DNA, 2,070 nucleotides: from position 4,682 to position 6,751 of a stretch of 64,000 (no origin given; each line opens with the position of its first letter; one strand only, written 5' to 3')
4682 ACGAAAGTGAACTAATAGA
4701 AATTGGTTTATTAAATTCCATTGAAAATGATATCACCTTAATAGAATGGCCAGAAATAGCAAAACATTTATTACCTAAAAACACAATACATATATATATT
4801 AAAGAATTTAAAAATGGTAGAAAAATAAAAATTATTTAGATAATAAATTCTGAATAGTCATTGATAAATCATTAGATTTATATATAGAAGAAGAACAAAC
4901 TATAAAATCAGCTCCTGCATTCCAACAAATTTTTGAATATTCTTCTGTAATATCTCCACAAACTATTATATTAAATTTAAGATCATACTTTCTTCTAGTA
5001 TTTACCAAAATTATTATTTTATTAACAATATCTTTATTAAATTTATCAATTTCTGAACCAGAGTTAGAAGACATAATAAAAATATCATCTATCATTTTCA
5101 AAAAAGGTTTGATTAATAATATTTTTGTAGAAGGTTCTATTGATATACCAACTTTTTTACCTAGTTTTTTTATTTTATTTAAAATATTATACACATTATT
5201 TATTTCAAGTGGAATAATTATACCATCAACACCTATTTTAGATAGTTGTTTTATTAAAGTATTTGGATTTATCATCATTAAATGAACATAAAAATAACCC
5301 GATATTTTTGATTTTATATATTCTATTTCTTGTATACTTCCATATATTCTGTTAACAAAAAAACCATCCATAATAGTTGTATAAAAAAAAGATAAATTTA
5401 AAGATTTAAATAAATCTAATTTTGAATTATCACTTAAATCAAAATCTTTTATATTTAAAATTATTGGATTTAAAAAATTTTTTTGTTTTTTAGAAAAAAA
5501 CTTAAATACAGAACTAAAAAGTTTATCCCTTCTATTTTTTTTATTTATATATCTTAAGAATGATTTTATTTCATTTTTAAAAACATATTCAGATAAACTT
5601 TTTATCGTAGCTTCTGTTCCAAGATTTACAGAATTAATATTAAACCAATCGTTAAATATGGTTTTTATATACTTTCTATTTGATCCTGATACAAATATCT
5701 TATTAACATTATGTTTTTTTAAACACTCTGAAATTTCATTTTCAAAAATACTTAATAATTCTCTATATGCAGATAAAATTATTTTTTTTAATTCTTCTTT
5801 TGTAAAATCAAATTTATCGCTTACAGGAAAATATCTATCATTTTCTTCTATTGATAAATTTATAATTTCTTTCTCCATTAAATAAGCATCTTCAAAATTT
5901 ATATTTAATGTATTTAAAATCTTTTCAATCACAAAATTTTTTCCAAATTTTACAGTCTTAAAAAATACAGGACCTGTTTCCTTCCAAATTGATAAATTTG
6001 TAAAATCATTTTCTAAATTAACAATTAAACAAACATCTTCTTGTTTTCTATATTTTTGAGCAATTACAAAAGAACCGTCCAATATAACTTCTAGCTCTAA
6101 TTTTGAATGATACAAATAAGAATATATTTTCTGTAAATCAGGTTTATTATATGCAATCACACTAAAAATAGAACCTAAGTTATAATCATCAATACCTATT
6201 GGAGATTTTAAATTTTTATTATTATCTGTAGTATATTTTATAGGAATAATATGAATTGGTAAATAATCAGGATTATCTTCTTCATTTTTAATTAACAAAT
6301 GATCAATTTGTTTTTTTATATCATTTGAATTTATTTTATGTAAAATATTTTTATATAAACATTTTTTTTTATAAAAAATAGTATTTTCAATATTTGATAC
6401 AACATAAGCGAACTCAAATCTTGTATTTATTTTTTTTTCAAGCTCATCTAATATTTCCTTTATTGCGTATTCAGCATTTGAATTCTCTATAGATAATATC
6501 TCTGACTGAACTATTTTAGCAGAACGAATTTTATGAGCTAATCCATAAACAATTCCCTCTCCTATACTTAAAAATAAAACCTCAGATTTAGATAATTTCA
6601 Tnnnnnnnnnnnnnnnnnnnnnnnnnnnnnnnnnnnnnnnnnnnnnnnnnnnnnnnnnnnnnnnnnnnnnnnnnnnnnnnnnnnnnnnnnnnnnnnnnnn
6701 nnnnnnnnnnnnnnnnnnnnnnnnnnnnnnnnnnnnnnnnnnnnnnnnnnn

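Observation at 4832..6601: Single ORF fusing a degenerate FtsA-like domain to a degenerate ribulose-phosphate 3-epimerase-like barrel, with no ftsZ downstream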

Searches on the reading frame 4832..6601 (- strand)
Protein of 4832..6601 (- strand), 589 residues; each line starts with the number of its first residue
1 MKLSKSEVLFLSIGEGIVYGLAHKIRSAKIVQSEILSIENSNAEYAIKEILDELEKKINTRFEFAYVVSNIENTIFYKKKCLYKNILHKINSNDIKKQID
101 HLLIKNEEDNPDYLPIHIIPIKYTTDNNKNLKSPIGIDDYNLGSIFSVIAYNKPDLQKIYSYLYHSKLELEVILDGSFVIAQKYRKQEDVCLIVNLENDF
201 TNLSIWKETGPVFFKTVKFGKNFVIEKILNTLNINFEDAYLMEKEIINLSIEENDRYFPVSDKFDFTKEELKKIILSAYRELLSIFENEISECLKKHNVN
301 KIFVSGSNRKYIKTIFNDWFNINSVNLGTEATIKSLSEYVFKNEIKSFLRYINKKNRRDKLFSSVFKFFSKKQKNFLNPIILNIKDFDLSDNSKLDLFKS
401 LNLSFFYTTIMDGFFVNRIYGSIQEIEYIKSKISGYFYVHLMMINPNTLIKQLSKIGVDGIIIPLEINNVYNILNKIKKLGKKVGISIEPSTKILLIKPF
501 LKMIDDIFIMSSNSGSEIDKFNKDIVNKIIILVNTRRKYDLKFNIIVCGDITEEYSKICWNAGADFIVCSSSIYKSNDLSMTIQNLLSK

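Call 3: search_protein_families(library=pfam, proteins=[window:4832-6601:-], max_evalue=1)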
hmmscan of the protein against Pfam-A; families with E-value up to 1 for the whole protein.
window:4832-6601:- (589 aa): 5 families
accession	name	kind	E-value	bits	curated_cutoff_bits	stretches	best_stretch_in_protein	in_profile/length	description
PF00834.25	Ribul_P_3_epim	-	2.1e-25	89.7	21.1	1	394-574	17-198/198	Ribulose-phosphate 3 epimerase family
PF02491.25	SHS2_FTSA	-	0.00021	22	25.4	1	89-137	20-66/79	SHS2 domain inserted in FTSA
PF23655.1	LYRM_2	-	0.015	15.6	27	0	272-315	6-55/70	LYR motif containing domain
PF21674.2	CCDC22_N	-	0.098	13.9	24.8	1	28-97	32-99/109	CCDC22 protein N-terminal domain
PF24227.1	DUF7443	-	0.16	12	27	1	261-274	24-37/58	Domain of unknown function (DUF7443)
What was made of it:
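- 6146..6382 (-): 1C / SHS2-type inserted subdomain (residues about 74-152). Pfam SHS2_FTSA over residues 89-137, E=2e-4, 22 bits against a cut-off of 25.4 (call 3).
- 4835..5467 (-): Rpe-like (beta/alpha)8 barrel (residues 379-589), catalytically dead. PF00834 E=2e-25 (call 3).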

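Call 4: search_protein_families(library=ncbifam, proteins=[window:4832-6601:-], max_evalue=1)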
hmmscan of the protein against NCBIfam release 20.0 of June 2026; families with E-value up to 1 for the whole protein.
window:4832-6601:- (589 aa): 9 families
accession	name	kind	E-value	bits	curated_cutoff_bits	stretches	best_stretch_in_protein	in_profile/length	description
NF004076.0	PRK05581.1-4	subfamily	6.8e-37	126.9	165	1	373-586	3-215/221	ribulose-phosphate 3-epimerase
TIGR01163.1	rpe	equivalog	6.1e-29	100.9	212.6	1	405-586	28-210/211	ribulose-phosphate 3-epimerase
NF007266.0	PRK09722.1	equivalog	4.3e-25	88.5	271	1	403-577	28-205/230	D-allulose 6-phosphate 3-epimerase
TIGR01174.1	ftsA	equivalog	1.2e-15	57.5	175.85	1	26-341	34-358/371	cell division protein FtsA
NF005944.0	PRK08005.1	equivalog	1.2e-12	47.5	376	1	395-584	19-205/210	ribulose-phosphate 3 epimerase family protein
NF005986.0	PRK08091.1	equivalog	5.6e-10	39.6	264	1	398-584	34-221/229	ribulose-phosphate 3-epimerase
NF045943.2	MAG3720_fam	hypoth_equivalog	2e-06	27.2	70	1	33-381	34-390/395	MAG3720 family protein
NF005442.0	PRK07028.1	equivalog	0.044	12.4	593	1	537-584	157-204/430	bifunctional hexulose-6-phosphate synthase/ribonuclease regulator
NF010658.0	PRK14057.1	equivalog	0.1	12.1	530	1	484-579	135-230/254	epimerase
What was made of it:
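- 5570..6601 (-): FtsA-like actin-fold core (residues 1-344). TIGR01174 E=1e-15 (call 4).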

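Call 8: find_homologous_proteins(query=window:4832-6601:-, max_evalue=0.001)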
Query window:4832-6601:- (589 aa): 3 proteins with E <= 0.001 among 8000 candidates.
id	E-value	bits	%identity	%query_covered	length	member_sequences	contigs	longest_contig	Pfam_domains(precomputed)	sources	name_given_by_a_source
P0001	0.0e+0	1231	97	100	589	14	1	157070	PF00834.26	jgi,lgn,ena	-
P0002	7.9e-276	934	76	100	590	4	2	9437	PF00834.26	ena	-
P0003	9.2e-90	320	30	100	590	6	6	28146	PF14450.13,PF00834.26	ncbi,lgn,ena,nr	ncbi:MAG: ribulose-phosphate 3-epimerase [Alphaproteobacteria bacterium]|nr:ribulose-phosphate 3-epi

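Call 11: find_related_loci(query=A1, collection=genome_contigs, flank=10000)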
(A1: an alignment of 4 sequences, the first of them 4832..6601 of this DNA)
Query A1 (589 aa) in genome_contigs; peptide patterns used: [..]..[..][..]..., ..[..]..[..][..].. (x = any residue, [..] = any of these).
103 stretches matched a pattern; 11 encode a relative of the query (tblastn E <= 1e-3); 11 distinct loci.
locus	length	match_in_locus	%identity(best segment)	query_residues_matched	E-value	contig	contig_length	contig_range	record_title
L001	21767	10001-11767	34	1-589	3e-120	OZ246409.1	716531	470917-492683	MAG: uncultured Muribaculaceae bacterium isolate SRP089250_co1_503 genome assembly, chromosome: 1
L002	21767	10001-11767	32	1-589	7e-106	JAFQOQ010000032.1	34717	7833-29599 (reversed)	MAG: Alphaproteobacteria bacterium isolate RGIG2010 Goat_Colon-1__c815514, whole genome shotgun sequence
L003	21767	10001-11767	31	1-589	3e-102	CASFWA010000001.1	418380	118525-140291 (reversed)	uncultured proteobacterium isolate A86_L4_360360_idba_bin.28 genome assembly, contig: A86_L4_360360_idba_bin.28.fa_scaff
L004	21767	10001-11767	31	1-589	8e-101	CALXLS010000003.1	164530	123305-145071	MAG: uncultured Alphaproteobacteria bacterium isolate BRZ_DL__bin85 genome assembly, contig: BRZ_DL__NODE_110_length_164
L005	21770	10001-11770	30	1-589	7e-100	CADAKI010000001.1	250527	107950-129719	MAG: uncultured proteobacterium isolate RUG13375 genome assembly, contig: RUG13375_asm_1, whole genome shotgun sequence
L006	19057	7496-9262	32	1-589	4e-99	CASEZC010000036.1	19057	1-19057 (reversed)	uncultured proteobacterium isolate Batch6_idba_bin.201 genome assembly, contig: Batch6_idba_bin.201.fa_k87_18194302, who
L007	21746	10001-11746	30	9-589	2e-92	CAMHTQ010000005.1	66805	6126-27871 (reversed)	MAG: uncultured Alphaproteobacteria bacterium isolate SRR11784296_bin.8_metaWRAP_v1.3_MAG genome assembly, contig: ERZ12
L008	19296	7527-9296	32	1-589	8e-101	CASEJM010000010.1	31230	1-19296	uncultured proteobacterium isolate Batch3_idba_bin.193 genome assembly, contig: Batch3_idba_bin.193.fa_k87_5963846, whol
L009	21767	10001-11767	33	1-589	6e-108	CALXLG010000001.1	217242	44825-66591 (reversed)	MAG: uncultured Alphaproteobacteria bacterium isolate BRZ_FN__bin24 genome assembly, contig: BRZ_FN__NODE_20_length_2172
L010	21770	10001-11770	29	1-589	2e-100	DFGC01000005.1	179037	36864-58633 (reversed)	MAG TPA_asm: Alphaproteobacteria bacterium UBA3760 UBA3760_contig_1540, whole genome shotgun sequence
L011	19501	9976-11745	31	1-589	8e-100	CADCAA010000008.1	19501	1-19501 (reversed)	MAG: uncultured proteobacterium isolate RUG14456 genome assembly, contig: RUG14456_asm_8, whole genome shotgun sequence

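Call 16: find_encoding_contigs(protein=P0001, flank=10000, max_places=4)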
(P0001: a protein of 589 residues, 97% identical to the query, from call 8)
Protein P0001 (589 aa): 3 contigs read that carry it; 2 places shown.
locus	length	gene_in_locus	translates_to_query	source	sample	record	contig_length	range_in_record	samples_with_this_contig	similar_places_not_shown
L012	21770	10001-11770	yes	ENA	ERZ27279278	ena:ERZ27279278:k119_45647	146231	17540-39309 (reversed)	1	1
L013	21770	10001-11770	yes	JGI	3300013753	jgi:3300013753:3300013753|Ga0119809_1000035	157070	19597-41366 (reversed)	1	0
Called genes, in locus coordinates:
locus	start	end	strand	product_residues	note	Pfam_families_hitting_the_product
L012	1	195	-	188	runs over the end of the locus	-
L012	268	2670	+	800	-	PF02518:HATPase_c, PF00204:DNA_gyraseB, PF01751:Toprim, PF00986:DNA_gyraseB_C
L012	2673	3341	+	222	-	-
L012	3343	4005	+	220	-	PF03167:UDG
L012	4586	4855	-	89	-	-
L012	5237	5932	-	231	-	PF02463:SMC_N, PF00005:ABC_tran, PF13304:AAA_21 (faint)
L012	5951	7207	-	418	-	PF12704:MacB_PCD, PF02687:FtsX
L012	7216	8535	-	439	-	-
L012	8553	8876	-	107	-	-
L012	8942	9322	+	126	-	-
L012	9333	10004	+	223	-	PF03799:FtsQ_DivIB_C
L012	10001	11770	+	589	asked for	PF00834:Ribul_P_3_epim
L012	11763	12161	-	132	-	PF02367:TsaE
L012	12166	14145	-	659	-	PF00270:DEAD (weak), PF04851:ResIII, PF17757:UvrB_inter, PF27431:UvrB_3rd, PF00271:Helicase_C, PF12344:UvrB, PF02151:UVR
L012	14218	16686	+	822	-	PF05170:AsmA (faint)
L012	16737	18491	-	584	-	PF01336:tRNA_anti-codon, PF00152:tRNA-synt_2, PF02938:GAD (weak)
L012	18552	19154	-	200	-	-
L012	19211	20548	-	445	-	PF24575:TPR_Slam, PF07719:TPR_2 (faint), PF13428:TPR_14 (faint), PF13431:TPR_17 (faint), PF14559:TPR_19 (weak), PF04575:SlipAM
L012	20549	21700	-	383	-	-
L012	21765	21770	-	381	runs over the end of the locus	-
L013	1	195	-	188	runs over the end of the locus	-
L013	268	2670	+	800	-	PF02518:HATPase_c, PF00204:DNA_gyraseB, PF01751:Toprim, PF00986:DNA_gyraseB_C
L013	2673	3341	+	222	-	-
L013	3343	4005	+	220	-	PF03167:UDG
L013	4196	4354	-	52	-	-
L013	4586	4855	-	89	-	-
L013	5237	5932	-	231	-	PF02463:SMC_N, PF00005:ABC_tran, PF13304:AAA_21 (faint)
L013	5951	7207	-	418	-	PF12704:MacB_PCD, PF02687:FtsX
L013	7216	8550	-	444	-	-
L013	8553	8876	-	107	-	-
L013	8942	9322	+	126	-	-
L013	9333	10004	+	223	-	PF03799:FtsQ_DivIB_C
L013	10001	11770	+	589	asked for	PF00834:Ribul_P_3_epim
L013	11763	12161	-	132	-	PF02367:TsaE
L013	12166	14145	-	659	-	PF00270:DEAD (weak), PF04851:ResIII, PF17757:UvrB_inter, PF27431:UvrB_3rd, PF00271:Helicase_C, PF12344:UvrB, PF02151:UVR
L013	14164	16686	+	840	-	PF05170:AsmA (faint)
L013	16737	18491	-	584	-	PF01336:tRNA_anti-codon, PF00152:tRNA-synt_2, PF02938:GAD (weak)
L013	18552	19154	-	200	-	-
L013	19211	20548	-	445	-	PF24575:TPR_Slam, PF07719:TPR_2 (faint), PF13428:TPR_14 (faint), PF13431:TPR_17 (faint), PF14559:TPR_19 (weak), PF04575:SlipAM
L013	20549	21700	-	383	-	-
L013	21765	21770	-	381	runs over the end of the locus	-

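Call 17: find_encoding_contigs(protein=P0002, flank=10000, max_places=4)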
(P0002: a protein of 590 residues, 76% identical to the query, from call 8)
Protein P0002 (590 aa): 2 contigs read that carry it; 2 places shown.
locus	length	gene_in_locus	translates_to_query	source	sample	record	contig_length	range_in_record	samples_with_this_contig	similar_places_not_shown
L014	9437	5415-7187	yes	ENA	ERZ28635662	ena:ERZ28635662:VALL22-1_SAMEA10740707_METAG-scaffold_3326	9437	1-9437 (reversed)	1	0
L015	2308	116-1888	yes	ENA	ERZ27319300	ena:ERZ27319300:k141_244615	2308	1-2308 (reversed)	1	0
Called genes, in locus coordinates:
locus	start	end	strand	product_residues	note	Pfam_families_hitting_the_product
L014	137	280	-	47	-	-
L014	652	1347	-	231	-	PF00005:ABC_tran, PF02463:SMC_N, PF13304:AAA_21 (faint)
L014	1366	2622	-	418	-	PF12704:MacB_PCD, PF02687:FtsX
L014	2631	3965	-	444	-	-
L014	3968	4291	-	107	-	-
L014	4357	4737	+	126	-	-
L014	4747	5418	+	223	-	PF03799:FtsQ_DivIB_C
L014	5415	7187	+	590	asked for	PF00834:Ribul_P_3_epim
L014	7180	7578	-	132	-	PF02367:TsaE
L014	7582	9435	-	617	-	?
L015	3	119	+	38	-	?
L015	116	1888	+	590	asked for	PF00834:Ribul_P_3_epim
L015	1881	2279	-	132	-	PF02367:TsaE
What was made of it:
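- P0002 is 76% identical and appears in two further assemblies (call 17).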

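Call 18: search_protein_representatives(alignment_id=A1)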
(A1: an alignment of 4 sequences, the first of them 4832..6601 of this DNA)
Query: 4 sequences, 590 profile positions. Proteins with E-value up to 0.001 (for the whole library): 13021; up to 1e-10: 5603; up to 1e-30: 122. The best 150 are listed.
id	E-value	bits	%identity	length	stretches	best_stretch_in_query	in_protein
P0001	0.0e+00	1136.2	-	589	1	1-590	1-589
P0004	1.2e-192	657.9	-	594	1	1-589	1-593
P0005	5.1e-170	583.2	-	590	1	1-590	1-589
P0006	4.8e-169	580.0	-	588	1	1-589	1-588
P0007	9.4e-145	499.8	-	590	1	3-588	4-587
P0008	4.8e-143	494.1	-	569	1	21-590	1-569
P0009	9.0e-142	489.9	-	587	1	1-590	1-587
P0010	1.3e-138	479.5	-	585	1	1-590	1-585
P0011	2.0e-137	475.5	-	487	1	1-455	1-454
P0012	2.6e-136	471.9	-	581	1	1-589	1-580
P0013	1.1e-127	443.4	-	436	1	164-590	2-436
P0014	5.0e-103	362.0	-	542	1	39-588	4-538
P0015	3.4e-101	355.9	-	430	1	1-428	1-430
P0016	1.2e-96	340.9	-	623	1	2-590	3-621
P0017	2.3e-95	336.7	-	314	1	282-589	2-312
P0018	2.5e-94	333.3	-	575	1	1-589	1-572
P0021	6.9e-82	292.2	-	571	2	378-588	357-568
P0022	1.2e-80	288.1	-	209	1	383-589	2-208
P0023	1.8e-78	280.9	-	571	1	48-588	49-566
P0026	1.7e-70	254.5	-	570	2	377-590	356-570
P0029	1.2e-60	222.0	-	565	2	376-588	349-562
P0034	7.8e-39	150.0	-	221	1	381-587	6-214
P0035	2.3e-37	145.1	-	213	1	399-588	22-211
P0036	2.1e-36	142.0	-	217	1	377-589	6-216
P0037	3.0e-36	141.4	-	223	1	396-587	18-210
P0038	4.1e-36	141.0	-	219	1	401-586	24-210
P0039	6.9e-36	140.3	-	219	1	399-588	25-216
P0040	7.7e-36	140.1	-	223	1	372-587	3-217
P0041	1.0e-35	139.7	-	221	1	389-586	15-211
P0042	4.1e-35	137.7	-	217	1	394-589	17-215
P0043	8.0e-35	136.7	-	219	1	381-587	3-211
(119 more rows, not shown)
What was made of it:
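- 4832..6601 (-): Whole ftsA::rpe fusion ORF (589 aa plus stop). Uninterrupted orthologues occur in calls 8, 11, 16, 17 and 18.
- Eleven GTDB species genomes carry it (call 11), as do about 30 clusters at 50% identity (call 18).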

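Call 32: find_homologous_proteins(query=A2, max_evalue=1e-40)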
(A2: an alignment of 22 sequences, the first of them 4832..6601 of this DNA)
Query A2 (22 sequences) (589 aa, profile of the alignment): 3 proteins with E <= 1e-40 among 8000 candidates.
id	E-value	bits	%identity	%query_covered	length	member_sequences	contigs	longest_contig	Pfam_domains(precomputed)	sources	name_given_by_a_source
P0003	3.4e-244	830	30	100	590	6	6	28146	PF14450.13,PF00834.26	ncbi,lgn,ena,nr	ncbi:MAG: ribulose-phosphate 3-epimerase [Alphaproteobacteria bacterium]|nr:ribulose-phosphate 3-epi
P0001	1.8e-212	725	97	100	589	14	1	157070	PF00834.26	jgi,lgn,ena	-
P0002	2.1e-210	718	76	100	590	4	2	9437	PF00834.26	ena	-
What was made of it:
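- Tried and rejected: A second word-indexed homology search using the 22-sequence alignment returned only the same three proteins and was wasted (call 32).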

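Call 41: predict_structure(alignment_id=A2)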
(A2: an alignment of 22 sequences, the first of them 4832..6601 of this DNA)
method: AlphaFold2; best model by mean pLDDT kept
length: 589 residues; sequences in the alignment: 22
mean_pLDDT: 89.7   pTM: 0.60
mean pLDDT of the five models: 89.7, 88.7, 88.3, 88.2, 86.7
residues with pLDDT >= 90: 408; 70-90: 158; 50-70: 11; < 50: 12
segments of 3 or more residues with pLDDT < 50: 367-375, 516-518
pLDDT, mean of each block of 10 residues (from residue 1): 87 91 91 94 94 95 93 92 88 93 92 94 93 93 95 94 95 95 93 95 95 95 95 93 87 89 87 95 96 95 93 94 95 96 87 85 57 58 85 82 89 80 90 90 90 94 93 94 94 92 94 61 90 94 91 89 90 78 81
secondary structure, 60 per line:
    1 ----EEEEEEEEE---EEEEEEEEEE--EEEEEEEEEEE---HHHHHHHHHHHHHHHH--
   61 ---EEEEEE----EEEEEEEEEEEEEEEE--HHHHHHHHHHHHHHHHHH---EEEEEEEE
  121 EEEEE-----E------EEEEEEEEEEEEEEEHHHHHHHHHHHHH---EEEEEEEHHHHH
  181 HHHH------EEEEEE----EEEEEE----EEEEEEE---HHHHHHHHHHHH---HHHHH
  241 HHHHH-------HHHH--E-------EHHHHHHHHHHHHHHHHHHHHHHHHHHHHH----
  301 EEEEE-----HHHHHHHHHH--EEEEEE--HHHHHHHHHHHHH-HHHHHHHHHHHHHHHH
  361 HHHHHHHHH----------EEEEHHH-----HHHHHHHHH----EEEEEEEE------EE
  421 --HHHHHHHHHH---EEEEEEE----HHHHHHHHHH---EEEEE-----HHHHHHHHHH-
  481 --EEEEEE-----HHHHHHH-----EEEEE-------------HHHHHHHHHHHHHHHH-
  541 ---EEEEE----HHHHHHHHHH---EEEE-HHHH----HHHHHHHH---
elements in order: E5-13 E17-26 E29-39 H43-58 E64-69 E74-89 H92-109 E113-125 E138-152 H153-165 E169-175 H176-184 E191-196 E201-206 E211-217 H221-232 H236-245 H253-256 H268-296 E301-305 H311-320 E323-328 H331-343 H345-369 E380-383 H392-400 E405-412 H423-432 E436-442 H447-456 E460-464 H470-479 E483-488 H494-500 E506-510 H524-539 E544-548 H553-562 E566-569 H571-574 H579-586
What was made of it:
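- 6146..6382 (-): The AF2 model has strands E74-89, E113-125 and E138-152 and helix H92-109 (call 41).
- On FtsA: AF2 pLDDT is about 90 over residues 1-344 (call 41).
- AF2 mean pLDDT is 89.7 with both domains confident. pTM of 0.60 suggests two domains on a flexible tether (call 41). AF2 pTM of 0.60 suggests no fixed inter-domain interface (call 41). The AF2 fold is confident (call 41).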
